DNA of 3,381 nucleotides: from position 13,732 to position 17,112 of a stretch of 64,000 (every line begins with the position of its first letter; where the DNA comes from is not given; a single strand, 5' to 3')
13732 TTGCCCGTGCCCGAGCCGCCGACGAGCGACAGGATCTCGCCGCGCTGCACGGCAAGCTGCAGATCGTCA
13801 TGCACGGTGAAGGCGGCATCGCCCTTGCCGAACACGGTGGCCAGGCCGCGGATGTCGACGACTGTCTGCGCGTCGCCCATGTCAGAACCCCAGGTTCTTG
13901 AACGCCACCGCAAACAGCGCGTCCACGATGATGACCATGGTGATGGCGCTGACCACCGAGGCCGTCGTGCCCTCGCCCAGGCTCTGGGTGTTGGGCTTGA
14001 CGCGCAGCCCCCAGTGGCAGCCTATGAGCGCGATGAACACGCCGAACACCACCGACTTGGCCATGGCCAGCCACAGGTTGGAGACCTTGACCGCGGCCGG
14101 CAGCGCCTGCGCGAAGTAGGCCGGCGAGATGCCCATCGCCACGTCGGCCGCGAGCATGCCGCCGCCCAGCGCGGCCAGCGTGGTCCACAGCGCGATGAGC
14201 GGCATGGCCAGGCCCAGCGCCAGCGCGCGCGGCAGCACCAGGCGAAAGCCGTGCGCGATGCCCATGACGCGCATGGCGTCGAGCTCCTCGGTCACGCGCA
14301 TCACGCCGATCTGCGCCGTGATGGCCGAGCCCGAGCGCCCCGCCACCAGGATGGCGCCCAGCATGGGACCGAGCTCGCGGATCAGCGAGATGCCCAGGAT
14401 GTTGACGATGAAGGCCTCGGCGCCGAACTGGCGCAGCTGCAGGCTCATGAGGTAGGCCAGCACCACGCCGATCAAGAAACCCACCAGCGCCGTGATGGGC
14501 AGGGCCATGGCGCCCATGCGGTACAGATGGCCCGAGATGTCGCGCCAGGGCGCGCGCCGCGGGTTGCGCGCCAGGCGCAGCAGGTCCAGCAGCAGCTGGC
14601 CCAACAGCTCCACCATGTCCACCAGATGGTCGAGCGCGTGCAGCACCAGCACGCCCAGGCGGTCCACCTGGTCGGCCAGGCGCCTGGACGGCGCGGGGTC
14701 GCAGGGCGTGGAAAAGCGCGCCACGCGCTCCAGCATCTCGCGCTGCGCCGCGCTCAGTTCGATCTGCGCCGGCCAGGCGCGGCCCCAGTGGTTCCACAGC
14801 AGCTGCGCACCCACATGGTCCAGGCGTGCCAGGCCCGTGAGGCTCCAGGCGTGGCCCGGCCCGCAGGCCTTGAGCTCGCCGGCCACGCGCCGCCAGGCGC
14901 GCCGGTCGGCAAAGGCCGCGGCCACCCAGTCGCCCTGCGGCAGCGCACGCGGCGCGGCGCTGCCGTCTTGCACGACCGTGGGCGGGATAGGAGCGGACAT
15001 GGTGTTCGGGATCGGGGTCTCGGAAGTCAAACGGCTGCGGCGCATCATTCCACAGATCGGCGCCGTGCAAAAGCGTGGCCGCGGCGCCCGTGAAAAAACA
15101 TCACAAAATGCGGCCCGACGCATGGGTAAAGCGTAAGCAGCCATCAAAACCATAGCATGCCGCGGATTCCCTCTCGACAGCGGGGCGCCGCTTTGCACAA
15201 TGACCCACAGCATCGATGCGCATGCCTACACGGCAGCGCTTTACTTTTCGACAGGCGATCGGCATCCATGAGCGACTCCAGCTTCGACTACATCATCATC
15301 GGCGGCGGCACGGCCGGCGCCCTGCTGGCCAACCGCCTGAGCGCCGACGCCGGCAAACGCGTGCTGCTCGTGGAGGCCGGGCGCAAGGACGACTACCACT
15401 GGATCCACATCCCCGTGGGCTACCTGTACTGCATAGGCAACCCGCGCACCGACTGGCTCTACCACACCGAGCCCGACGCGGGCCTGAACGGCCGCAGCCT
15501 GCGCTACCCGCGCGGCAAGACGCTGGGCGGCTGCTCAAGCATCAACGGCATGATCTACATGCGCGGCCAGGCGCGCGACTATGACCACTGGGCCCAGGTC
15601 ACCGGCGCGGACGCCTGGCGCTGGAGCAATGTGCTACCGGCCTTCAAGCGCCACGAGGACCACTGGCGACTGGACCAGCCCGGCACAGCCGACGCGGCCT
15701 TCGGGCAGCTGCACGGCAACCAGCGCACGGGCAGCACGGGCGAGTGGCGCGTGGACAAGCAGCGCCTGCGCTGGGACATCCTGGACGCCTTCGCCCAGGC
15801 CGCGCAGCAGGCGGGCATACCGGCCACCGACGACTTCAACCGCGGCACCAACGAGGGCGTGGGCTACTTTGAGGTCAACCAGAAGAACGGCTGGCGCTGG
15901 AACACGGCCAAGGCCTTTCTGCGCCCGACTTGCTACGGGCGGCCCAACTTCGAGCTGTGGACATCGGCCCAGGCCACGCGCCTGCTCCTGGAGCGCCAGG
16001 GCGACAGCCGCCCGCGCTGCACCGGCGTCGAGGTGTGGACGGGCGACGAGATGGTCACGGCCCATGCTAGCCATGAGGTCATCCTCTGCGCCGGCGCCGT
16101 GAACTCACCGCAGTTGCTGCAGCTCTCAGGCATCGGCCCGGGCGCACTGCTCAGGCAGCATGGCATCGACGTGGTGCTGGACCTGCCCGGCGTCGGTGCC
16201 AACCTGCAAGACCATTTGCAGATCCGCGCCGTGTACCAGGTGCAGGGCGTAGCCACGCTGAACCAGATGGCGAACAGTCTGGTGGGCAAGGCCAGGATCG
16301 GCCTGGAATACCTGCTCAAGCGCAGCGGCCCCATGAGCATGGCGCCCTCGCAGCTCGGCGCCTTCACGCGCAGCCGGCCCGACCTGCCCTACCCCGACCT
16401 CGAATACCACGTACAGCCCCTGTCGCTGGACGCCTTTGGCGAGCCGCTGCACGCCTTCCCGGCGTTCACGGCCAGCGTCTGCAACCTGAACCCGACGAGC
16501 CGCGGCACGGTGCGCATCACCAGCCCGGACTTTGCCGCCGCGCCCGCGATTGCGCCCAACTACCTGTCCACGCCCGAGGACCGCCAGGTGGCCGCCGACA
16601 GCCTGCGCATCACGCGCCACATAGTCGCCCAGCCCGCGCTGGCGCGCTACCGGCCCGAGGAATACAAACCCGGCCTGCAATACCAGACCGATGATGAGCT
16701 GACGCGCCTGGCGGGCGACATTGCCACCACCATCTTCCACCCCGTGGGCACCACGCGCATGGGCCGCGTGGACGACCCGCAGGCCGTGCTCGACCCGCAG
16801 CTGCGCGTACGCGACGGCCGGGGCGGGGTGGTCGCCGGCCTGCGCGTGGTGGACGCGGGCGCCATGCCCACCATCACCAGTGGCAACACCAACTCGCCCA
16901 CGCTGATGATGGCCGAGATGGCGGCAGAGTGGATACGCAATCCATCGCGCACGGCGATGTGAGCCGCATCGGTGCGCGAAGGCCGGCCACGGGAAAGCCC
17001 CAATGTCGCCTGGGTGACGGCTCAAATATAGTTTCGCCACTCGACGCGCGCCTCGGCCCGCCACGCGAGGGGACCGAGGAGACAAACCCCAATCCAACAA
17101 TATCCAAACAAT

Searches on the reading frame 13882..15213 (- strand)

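Call 45: search_protein_families(library=pfam, proteins=[window:13882-15213:-], max_evalue=0.00001)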
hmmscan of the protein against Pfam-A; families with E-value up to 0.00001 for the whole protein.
window:13882-15213:- (443 aa): 1 family
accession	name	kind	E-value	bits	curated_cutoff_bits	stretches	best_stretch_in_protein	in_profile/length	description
PF02405.21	MlaE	-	4.2e-66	223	22.5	1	229-436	4-211/212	Permease MlaE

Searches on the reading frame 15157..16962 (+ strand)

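Call 45: search_protein_families(library=pfam, proteins=[window:15157-16962:+], max_evalue=0.00001)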
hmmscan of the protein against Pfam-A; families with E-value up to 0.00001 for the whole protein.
window:15157-16962:+ (601 aa): 3 families
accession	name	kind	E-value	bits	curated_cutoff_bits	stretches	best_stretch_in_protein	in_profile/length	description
PF00732.25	GMC_oxred_N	-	1.8e-49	168.9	23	1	43-354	1-217/218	GMC oxidoreductase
PF05199.19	GMC_oxred_C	-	3.1e-30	106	24.6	1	446-586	1-139/139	GMC oxidoreductase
PF00890.30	FAD_binding_2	-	2.3e-08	34.1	20.4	0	264-317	156-206/414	FAD binding domain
